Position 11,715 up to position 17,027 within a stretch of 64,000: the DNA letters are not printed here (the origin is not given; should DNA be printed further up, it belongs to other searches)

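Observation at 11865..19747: Flotillin–NfeD(YqiJ) operon extended by a 1670-aa coiled-coil MoxR/AAA_5 ATPase: candidate uncharacterised membrane-microdomain system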

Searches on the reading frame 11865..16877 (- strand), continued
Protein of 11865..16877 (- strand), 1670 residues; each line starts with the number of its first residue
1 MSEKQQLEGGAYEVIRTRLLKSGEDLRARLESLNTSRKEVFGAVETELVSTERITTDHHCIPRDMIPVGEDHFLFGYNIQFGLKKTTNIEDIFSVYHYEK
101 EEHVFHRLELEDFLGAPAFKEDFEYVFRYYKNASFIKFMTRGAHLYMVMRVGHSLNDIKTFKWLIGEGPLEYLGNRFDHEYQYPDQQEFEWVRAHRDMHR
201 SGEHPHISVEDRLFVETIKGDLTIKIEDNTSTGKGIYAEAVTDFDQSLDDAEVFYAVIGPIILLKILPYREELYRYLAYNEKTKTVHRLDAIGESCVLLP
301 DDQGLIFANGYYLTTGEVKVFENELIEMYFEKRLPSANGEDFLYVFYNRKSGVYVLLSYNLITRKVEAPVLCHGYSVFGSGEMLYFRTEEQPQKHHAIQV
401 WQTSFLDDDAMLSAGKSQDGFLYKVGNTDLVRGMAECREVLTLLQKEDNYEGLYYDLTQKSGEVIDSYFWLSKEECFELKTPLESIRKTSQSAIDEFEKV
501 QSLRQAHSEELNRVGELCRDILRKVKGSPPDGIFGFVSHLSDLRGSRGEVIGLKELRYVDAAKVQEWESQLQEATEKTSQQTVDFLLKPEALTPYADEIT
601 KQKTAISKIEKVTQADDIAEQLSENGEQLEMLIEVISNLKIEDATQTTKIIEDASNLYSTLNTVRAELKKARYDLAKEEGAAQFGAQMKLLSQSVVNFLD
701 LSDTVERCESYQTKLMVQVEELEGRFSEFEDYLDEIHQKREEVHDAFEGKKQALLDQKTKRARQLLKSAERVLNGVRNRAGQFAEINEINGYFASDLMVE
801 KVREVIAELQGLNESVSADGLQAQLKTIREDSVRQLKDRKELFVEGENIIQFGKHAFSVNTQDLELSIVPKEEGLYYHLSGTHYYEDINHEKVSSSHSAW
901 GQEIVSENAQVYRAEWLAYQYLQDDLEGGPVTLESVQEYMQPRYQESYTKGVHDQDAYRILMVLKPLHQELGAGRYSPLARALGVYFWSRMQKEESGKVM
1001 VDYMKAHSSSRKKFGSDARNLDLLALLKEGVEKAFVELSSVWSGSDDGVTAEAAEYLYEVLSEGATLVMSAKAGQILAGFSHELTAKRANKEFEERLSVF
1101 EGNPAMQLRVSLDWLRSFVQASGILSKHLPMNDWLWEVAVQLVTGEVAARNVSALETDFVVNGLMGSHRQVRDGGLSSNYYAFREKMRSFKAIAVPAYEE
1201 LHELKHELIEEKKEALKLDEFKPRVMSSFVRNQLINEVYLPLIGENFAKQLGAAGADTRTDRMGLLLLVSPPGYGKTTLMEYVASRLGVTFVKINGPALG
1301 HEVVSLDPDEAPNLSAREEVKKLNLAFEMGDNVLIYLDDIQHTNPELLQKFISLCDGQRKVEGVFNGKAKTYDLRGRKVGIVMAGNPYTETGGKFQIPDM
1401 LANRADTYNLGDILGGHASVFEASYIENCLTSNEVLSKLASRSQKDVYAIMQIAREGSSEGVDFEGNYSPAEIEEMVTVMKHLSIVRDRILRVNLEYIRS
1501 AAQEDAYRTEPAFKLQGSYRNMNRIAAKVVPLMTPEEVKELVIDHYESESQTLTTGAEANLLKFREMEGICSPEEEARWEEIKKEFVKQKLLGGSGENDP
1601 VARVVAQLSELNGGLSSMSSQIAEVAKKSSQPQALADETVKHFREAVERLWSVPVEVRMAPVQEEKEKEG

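Call 12: find_homologous_proteins(query=window:11865-16877:-, max_evalue=1e-10)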
Query window:11865-16877:- (1670 aa): 4392 proteins with E <= 1e-10 among 8000 candidates; the best 120 are listed.
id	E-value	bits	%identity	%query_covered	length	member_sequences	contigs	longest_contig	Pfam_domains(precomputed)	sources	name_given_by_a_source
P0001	0.0e+0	3749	100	100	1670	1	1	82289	PF12458.14,PF00004.36,PF13401.13,PF07728.21,PF25472.2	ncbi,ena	-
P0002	0.0e+0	2248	60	100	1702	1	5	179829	PF12458.14,PF00004.36,PF05496.19,PF25472.2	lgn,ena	-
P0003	0.0e+0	2238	60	100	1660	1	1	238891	PF12458.14,PF00004.36,PF25472.2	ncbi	ncbi:MAG: DNA repair ATPase [Verrucomicrobiaceae bacterium]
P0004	0.0e+0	2235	59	100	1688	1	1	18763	PF12458.14,PF00004.36,PF25472.2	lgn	-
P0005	0.0e+0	2232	59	100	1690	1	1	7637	PF12458.14,PF00004.36,PF05496.19,PF07728.21,PF25472.2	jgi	jgi:hypothetical protein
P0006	0.0e+0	2226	59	100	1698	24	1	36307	PF12458.14,PF00004.36,PF07728.21,PF25472.2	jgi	jgi:hypothetical protein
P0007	0.0e+0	2220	59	100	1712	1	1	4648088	PF12458.14,PF00004.36,PF07728.21,PF25472.2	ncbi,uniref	ncbi:hypothetical protein NT6N_14950 [Oceaniferula spumae]|uniref:AAA+ ATPase domain-containing prot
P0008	0.0e+0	2216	59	100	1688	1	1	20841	PF12458.14,PF00004.36,PF07728.21,PF25472.2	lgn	-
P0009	0.0e+0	2215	60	100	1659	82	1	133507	PF12458.14,PF00004.36,PF25472.2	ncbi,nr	ncbi:DNA repair ATPase [Akkermansiaceae bacterium]|nr:DNA repair ATPase [Akkermansiaceae bacterium]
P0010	0.0e+0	2213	59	100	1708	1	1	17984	PF12458.14,PF00004.36,PF07728.21,PF25472.2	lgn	-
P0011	0.0e+0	2211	59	100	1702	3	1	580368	PF12458.14,PF00004.36,PF07728.21,PF25472.2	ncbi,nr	ncbi:DNA repair ATPase [Verrucomicrobiaceae bacterium R5-34]|nr:DNA repair ATPase [Verrucomicrobiace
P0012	0.0e+0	2210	59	100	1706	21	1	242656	PF12458.14,PF00004.36,PF05496.19,PF25472.2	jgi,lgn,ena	-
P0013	0.0e+0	2207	59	100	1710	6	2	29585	PF12458.14,PF00004.36,PF05496.19,PF25472.2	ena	-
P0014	0.0e+0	2207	60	100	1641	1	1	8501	PF12458.14,PF00004.36,PF25472.2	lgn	-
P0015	0.0e+0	2200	59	100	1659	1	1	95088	PF12458.14,PF00004.36,PF25472.2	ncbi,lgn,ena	-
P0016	0.0e+0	2198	59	100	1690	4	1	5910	PF12458.14,PF00004.36,PF07728.21,PF25472.2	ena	-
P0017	0.0e+0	2195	58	100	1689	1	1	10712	PF12458.14,PF00004.36,PF07728.21,PF25472.2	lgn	-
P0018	0.0e+0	2191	59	100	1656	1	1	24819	PF12458.14,PF00004.36,PF25472.2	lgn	-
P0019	0.0e+0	2190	59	100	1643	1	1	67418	PF12458.14,PF00004.36,PF25472.2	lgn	-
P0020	0.0e+0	2181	59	100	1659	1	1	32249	PF12458.14,PF00004.36,PF25472.2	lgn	-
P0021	0.0e+0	2181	58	100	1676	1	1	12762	PF12458.14,PF00004.36,PF25472.2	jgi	jgi:MoxR-like ATPase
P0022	0.0e+0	2180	58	100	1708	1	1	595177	PF12458.14,PF00004.36,PF07728.21,PF25472.2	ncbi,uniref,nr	ncbi:DNA repair ATPase [Verrucomicrobiaceae bacterium N1E253]|uniref:DNA repair ATPase n=1 Tax=Ocean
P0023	0.0e+0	2179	59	100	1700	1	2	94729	PF12458.14,PF00004.36,PF25472.2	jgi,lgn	jgi:phage shock protein A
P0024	0.0e+0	2176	59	100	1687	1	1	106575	PF12458.14,PF00004.36,PF07728.21,PF25472.2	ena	-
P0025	0.0e+0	2174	59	100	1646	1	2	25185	PF12458.14,PF00004.36,PF25472.2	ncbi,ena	-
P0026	0.0e+0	2172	59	100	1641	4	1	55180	PF12458.14,PF00004.36,PF25472.2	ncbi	ncbi:MAG: DNA repair ATPase [Akkermansiaceae bacterium]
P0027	0.0e+0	2171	58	100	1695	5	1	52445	PF12458.14,PF00004.36,PF07728.21,PF25472.2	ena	-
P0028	0.0e+0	2171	58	100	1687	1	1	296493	PF12458.14,PF00004.36,PF07728.21,PF25472.2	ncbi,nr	ncbi:MAG: DNA repair ATPase [Akkermansiaceae bacterium]|nr:DNA repair ATPase [Akkermansiaceae bacter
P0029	0.0e+0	2170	59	100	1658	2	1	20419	PF12458.14,PF00004.36,PF25472.2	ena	-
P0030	0.0e+0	2170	59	100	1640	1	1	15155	PF12458.14,PF00004.36,PF25472.2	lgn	-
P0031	0.0e+0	2170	59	100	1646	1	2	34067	PF12458.14,PF00004.36,PF25472.2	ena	-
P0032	0.0e+0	2169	58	100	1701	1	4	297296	PF12458.14,PF00004.36,PF25472.2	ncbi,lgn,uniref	ncbi:DNA repair ATPase [Rubritalea sp.]|uniref:DNA repair ATPase n=1 Tax=Rubritalea sp. TaxID=210937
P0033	0.0e+0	2168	58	100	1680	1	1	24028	PF12458.14,PF00004.36,PF25472.2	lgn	-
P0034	0.0e+0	2166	58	100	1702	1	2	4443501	PF12458.14,PF00004.36,PF25472.2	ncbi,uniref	ncbi:DNA repair ATPase [Rubritalea tangerina]|uniref:DNA repair ATPase n=1 Tax=Rubritalea tangerina 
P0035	0.0e+0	2163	58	100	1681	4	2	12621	PF12458.14,PF00004.36,PF07728.21,PF25472.2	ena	-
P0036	0.0e+0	2162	58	100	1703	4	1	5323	PF12458.14,PF00004.36,PF25472.2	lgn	-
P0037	0.0e+0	2161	58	99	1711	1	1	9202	PF12458.14,PF00004.36,PF25472.2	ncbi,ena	-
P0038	0.0e+0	2161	57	100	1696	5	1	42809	PF12458.14,PF00004.36,PF25472.2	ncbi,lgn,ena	-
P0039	0.0e+0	2160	59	100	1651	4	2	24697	PF12458.14,PF00004.36,PF25472.2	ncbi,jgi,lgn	ncbi:MAG: MoxR-like ATPase [Paracoccaceae bacterium]|jgi:MoxR-like ATPase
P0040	0.0e+0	2160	58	100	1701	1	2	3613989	PF12458.14,PF00004.36,PF25472.2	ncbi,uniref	ncbi:DNA repair ATPase [Rubritalea spongiae]|uniref:DNA repair ATPase n=1 Tax=Rubritalea spongiae Ta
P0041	0.0e+0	2160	59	99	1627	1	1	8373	PF12458.14,PF00004.36,PF25472.2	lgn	-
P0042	0.0e+0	2159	59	100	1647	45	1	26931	PF12458.14,PF00004.36,PF25472.2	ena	-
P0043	0.0e+0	2159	57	100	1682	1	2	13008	PF12458.14,PF00004.36,PF25472.2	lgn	-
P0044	0.0e+0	2157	57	100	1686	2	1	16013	PF12458.14,PF00004.36,PF25472.2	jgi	-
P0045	0.0e+0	2156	59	100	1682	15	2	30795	PF12458.14,PF00004.36,PF13401.13,PF05496.19,PF25472.2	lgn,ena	-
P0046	0.0e+0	2155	57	99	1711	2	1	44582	PF12458.14,PF00004.36,PF25472.2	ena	-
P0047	0.0e+0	2154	59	100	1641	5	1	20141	PF12458.14,PF00004.36,PF25472.2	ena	-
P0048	0.0e+0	2154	59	100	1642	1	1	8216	PF12458.14,PF00004.36,PF25472.2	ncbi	-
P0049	0.0e+0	2153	59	100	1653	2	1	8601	PF12458.14,PF00004.36,PF25472.2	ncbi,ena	-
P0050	0.0e+0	2152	58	99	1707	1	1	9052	PF12458.14,PF00004.36,PF25472.2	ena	-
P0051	0.0e+0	2152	59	100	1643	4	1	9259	PF12458.14,PF00004.36,PF25472.2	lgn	-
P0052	0.0e+0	2152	57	100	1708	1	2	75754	PF12458.14,PF00004.36,PF25472.2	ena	-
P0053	0.0e+0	2152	59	100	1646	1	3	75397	PF12458.14,PF00004.36,PF25472.2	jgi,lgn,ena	-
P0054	0.0e+0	2152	58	99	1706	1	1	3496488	PF12458.14,PF00004.36,PF25472.2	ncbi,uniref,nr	ncbi:DNA repair ATPase [Sulfuriroseicoccus oceanibius]|uniref:DNA repair ATPase n=1 Tax=Sulfurirosei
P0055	0.0e+0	2151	58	100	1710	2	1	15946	PF12458.14,PF00004.36,PF07728.21,PF25472.2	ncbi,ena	-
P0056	0.0e+0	2150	58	100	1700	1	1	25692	PF12458.14,PF00004.36,PF25472.2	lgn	-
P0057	0.0e+0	2150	59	99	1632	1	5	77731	PF12458.14,PF00004.36,PF25472.2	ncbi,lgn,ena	-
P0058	0.0e+0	2148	57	100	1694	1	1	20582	PF12458.14,PF00004.36,PF07728.21,PF25472.2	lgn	-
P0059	0.0e+0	2146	58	100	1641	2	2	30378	PF12458.14,PF00004.36,PF25472.2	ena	-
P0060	0.0e+0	2145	57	100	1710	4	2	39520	PF12458.14,PF00004.36,PF13401.13,PF25472.2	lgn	-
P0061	0.0e+0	2144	58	99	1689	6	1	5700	PF12458.14,PF00004.36,PF25472.2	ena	-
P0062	0.0e+0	2142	58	100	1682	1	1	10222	PF12458.14,PF00004.36,PF13401.13,PF25472.2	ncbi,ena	-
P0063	0.0e+0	2137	58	100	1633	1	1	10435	PF12458.14,PF00004.36,PF25472.2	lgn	-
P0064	0.0e+0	2135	58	100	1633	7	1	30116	PF12458.14,PF00004.36,PF25472.2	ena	-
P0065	0.0e+0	2135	58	100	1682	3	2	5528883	PF12458.14,PF00004.36,PF25472.2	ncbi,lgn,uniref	ncbi:DNA repair ATPase [Roseibacillus persicicus]|uniref:DNA repair ATPase n=1 Tax=Roseibacillus per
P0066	0.0e+0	2135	57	100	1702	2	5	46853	PF12458.14,PF00004.36,PF25472.2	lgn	-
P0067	0.0e+0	2135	57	99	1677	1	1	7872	PF12458.14,PF00004.36,PF07728.21,PF25472.2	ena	-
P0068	0.0e+0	2133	57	100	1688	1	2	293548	PF12458.14,PF00004.36,PF07728.21,PF25472.2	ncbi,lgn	ncbi:MAG: DNA repair ATPase [Akkermansiaceae bacterium]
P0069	0.0e+0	2132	57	100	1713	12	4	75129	PF12458.14,PF00004.36,PF25472.2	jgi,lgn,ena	jgi:hypothetical protein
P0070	0.0e+0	2132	58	100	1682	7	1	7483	PF12458.14,PF00004.36,PF13401.13,PF05496.19,PF25472.2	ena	-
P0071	0.0e+0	2132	58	100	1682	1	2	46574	PF12458.14,PF00004.36,PF13401.13,PF07728.21,PF25472.2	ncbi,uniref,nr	ncbi:DNA repair ATPase [Roseibacillus ishigakijimensis]|uniref:DNA repair ATPase n=1 Tax=Roseibacill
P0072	0.0e+0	2132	58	100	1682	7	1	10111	PF12458.14,PF00004.36,PF13401.13,PF25472.2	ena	-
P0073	0.0e+0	2128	56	100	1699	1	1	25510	PF12458.14,PF00004.36,PF13401.13,PF07728.21,PF25472.2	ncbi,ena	-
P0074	0.0e+0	2128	57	99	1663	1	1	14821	PF12458.14,PF00004.36,PF07728.21,PF25472.2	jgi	-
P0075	0.0e+0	2125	57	99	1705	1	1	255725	PF12458.14,PF00004.36,PF25472.2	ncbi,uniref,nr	ncbi:DNA repair ATPase [Luteolibacter pohnpeiensis]|uniref:DNA repair ATPase n=1 Tax=Luteolibacter p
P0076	0.0e+0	2123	56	99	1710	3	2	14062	PF12458.14,PF00004.36,PF13401.13,PF25472.2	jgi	jgi:hypothetical protein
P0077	0.0e+0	2123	56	100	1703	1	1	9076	PF12458.14,PF00004.36,PF13401.13,PF05496.19,PF25472.2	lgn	-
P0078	0.0e+0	2121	57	100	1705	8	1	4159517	PF12458.14,PF00004.36,PF25472.2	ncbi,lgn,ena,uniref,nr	ncbi:DNA repair ATPase [Rubritalea profundi]|uniref:AAA family ATPase n=1 Tax=Rubritalea profundi Ta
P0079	0.0e+0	2118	58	100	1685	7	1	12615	PF12458.14,PF00004.36,PF13401.13,PF05496.19,PF25472.2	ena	-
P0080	0.0e+0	2115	56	100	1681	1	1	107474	PF12458.14,PF00004.36,PF25472.2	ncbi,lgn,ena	-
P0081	0.0e+0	2113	56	100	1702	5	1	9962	PF12458.14,PF00004.36,PF13401.13,PF25472.2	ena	-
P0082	0.0e+0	2112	56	100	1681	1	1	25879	PF12458.14,PF00004.36,PF25472.2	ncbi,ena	-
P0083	0.0e+0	2109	56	100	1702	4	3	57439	PF12458.14,PF00004.36,PF13401.13,PF25472.2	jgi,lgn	jgi:hypothetical protein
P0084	0.0e+0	2107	56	100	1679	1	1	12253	PF12458.14,PF00004.36,PF25472.2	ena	-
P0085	0.0e+0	2107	57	99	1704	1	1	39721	PF12458.14,PF00004.36,PF13401.13,PF25472.2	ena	-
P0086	0.0e+0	2107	56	100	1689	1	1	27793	PF12458.14,PF00004.36,PF25472.2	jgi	jgi:hypothetical protein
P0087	0.0e+0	2107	57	99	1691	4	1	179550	PF12458.14,PF00004.36,PF07728.21,PF25472.2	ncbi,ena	-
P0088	0.0e+0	2107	57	99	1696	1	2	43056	PF12458.14,PF00004.36,PF05496.19,PF07728.21,PF25472.2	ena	-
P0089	0.0e+0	2105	56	100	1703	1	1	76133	PF12458.14,PF00004.36,PF25472.2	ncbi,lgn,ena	-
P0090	0.0e+0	2104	56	99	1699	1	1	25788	PF12458.14,PF00004.36,PF13401.13,PF05496.19,PF25472.2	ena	-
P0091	0.0e+0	2104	56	100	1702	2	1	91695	PF12458.14,PF00004.36,PF05496.19,PF25472.2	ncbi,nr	ncbi:MAG: DNA repair ATPase [Akkermansiaceae bacterium]|nr:DNA repair ATPase [Akkermansiaceae bacter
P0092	0.0e+0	2103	56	100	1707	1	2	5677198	PF12458.14,PF00004.36,PF13401.13,PF25472.2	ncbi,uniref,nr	ncbi:DNA repair ATPase [Haloferula helveola]|uniref:DNA repair ATPase n=1 Tax=Haloferula helveola Ta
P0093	0.0e+0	2103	56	100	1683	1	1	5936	PF12458.14,PF00004.36,PF25472.2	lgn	-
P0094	0.0e+0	2103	56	100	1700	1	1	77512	PF12458.14,PF00004.36,PF25472.2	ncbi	ncbi:MAG: DNA repair ATPase [Akkermansiaceae bacterium]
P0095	0.0e+0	2101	57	100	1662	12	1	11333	PF12458.14,PF00004.36,PF25472.2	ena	-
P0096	0.0e+0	2100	56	100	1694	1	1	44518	PF12458.14,PF00004.36,PF05496.19,PF25472.2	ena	-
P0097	0.0e+0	2100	56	100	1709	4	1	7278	PF12458.14,PF00004.36,PF25472.2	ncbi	-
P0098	0.0e+0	2100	56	99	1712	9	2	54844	PF12458.14,PF00004.36,PF13401.13,PF25472.2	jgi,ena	jgi:hypothetical protein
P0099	0.0e+0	2100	56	100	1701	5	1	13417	PF12458.14,PF00004.36,PF25472.2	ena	-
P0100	0.0e+0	2099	57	100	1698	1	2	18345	PF12458.14,PF00004.36,PF13401.13,PF25472.2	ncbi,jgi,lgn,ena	-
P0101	0.0e+0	2099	55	100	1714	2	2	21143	PF12458.14,PF00004.36,PF25472.2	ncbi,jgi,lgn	ncbi:MAG: hypothetical protein ACI9SQ_000758 [Rubritalea sp.]|jgi:hypothetical protein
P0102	0.0e+0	2098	57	100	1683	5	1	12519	PF12458.14,PF00004.36,PF13401.13,PF25472.2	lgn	-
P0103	0.0e+0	2097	56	99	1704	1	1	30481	PF12458.14,PF00004.36,PF25472.2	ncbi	-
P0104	0.0e+0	2096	56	100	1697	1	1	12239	PF12458.14,PF00004.36,PF07728.21,PF25472.2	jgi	-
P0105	0.0e+0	2094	56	99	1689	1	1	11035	PF12458.14,PF00004.36,PF13401.13,PF25472.2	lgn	-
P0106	0.0e+0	2093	56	100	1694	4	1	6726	PF12458.14,PF00004.36,PF25472.2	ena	-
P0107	0.0e+0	2093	56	100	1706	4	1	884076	PF12458.14,PF00004.36,PF25472.2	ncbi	ncbi:MAG: DNA repair ATPase [Luteolibacter sp.]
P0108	0.0e+0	2093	56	99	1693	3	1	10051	PF12458.14,PF00004.36,PF25472.2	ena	-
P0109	0.0e+0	2093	58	100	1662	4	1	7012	PF12458.14,PF00004.36,PF07728.21,PF25472.2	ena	-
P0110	0.0e+0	2092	57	100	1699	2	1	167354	PF12458.14,PF00004.36,PF13401.13,PF07728.21,PF25472.2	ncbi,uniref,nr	ncbi:DNA repair ATPase [Persicirhabdus sediminis]|uniref:DNA repair ATPase n=1 Tax=Persicirhabdus se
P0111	0.0e+0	2091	55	100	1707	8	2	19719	PF12458.14,PF00004.36,PF13401.13,PF07728.21,PF25472.2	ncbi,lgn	-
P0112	0.0e+0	2090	56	99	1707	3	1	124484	PF12458.14,PF00004.36,PF13401.13,PF25472.2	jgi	jgi:hypothetical protein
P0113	0.0e+0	2090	55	99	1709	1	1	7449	PF12458.14,PF00004.36,PF25472.2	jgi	-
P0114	0.0e+0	2089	57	100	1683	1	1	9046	PF12458.14,PF00004.36,PF25472.2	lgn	-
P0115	0.0e+0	2089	56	99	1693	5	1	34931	PF12458.14,PF00004.36,PF25472.2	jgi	jgi:hypothetical protein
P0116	0.0e+0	2089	56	99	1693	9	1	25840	PF12458.14,PF00004.36,PF25472.2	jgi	-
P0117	0.0e+0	2089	56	100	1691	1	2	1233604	PF12458.14,PF00004.36,PF13401.13,PF25472.2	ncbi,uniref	ncbi:DNA repair ATPase [Haloferula sp.]|uniref:DNA repair ATPase n=1 Tax=Haloferula sp. TaxID=249759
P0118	0.0e+0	2089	56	100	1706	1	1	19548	PF12458.14,PF00004.36,PF13401.13,PF25472.2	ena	-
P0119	0.0e+0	2089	55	99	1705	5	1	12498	PF12458.14,PF00004.36,PF25472.2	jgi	jgi:hypothetical protein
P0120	0.0e+0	2088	56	100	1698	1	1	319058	PF12458.14,PF00004.36,PF13401.13,PF25472.2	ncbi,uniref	ncbi:DNA repair ATPase [Haloferula chungangensis]|uniref:DNA repair ATPase n=1 Tax=Haloferula chunga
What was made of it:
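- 11865..16877 (-): Giant cytoplasmic AAA+ ATPase, 1670 aa, named 'DNA repair ATPase' in NCBI annotation. More than 4392 homologues (call 12).
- This suggests mainly vertical descent (call 12).
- Tried and rejected: One source labels an orthologue 'phage shock protein A' (P0023, call 12), which suggested a PspA-like segment inside the giant ATPase.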
